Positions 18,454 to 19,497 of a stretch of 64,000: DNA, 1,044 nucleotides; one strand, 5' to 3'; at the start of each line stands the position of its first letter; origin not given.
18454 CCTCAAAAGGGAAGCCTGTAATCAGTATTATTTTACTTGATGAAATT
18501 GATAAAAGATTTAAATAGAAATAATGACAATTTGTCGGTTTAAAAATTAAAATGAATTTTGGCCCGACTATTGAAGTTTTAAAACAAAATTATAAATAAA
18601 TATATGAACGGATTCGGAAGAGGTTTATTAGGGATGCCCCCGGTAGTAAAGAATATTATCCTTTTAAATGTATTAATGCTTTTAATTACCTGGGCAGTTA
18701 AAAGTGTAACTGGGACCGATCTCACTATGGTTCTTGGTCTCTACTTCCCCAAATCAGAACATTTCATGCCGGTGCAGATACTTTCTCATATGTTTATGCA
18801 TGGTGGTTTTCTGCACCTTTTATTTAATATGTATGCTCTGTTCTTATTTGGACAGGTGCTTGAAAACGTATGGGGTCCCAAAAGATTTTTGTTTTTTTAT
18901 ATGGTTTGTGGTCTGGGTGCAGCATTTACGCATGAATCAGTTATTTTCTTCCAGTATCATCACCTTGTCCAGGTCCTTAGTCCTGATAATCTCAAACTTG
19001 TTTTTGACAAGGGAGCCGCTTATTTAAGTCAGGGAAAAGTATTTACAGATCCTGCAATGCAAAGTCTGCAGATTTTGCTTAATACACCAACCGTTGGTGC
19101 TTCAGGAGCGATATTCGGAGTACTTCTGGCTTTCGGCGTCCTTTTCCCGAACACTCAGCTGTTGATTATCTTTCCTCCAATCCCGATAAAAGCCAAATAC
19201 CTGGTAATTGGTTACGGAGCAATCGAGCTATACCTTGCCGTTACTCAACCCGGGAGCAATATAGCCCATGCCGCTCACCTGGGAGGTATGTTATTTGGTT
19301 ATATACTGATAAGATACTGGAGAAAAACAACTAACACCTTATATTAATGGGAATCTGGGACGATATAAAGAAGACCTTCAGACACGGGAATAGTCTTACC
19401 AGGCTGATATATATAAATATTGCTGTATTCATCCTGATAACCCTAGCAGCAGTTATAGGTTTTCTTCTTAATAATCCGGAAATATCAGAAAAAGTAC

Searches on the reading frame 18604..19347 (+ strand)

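Call 51: search_protein_families(library=pfam, proteins=[window:18604-19347:+], max_evalue=0.001)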
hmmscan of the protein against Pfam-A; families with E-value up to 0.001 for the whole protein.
window:18604-19347:+ (247 aa): 2 families
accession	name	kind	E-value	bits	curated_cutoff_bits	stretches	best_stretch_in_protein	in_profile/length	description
PF01694.28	Rhomboid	-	1.9e-25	90.2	22.6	1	57-239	5-140/143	Rhomboid domain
PF08551.15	DUF1751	-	2.2e-06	28.6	22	1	52-110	4-62/99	Eukaryotic integral membrane protein (DUF1751)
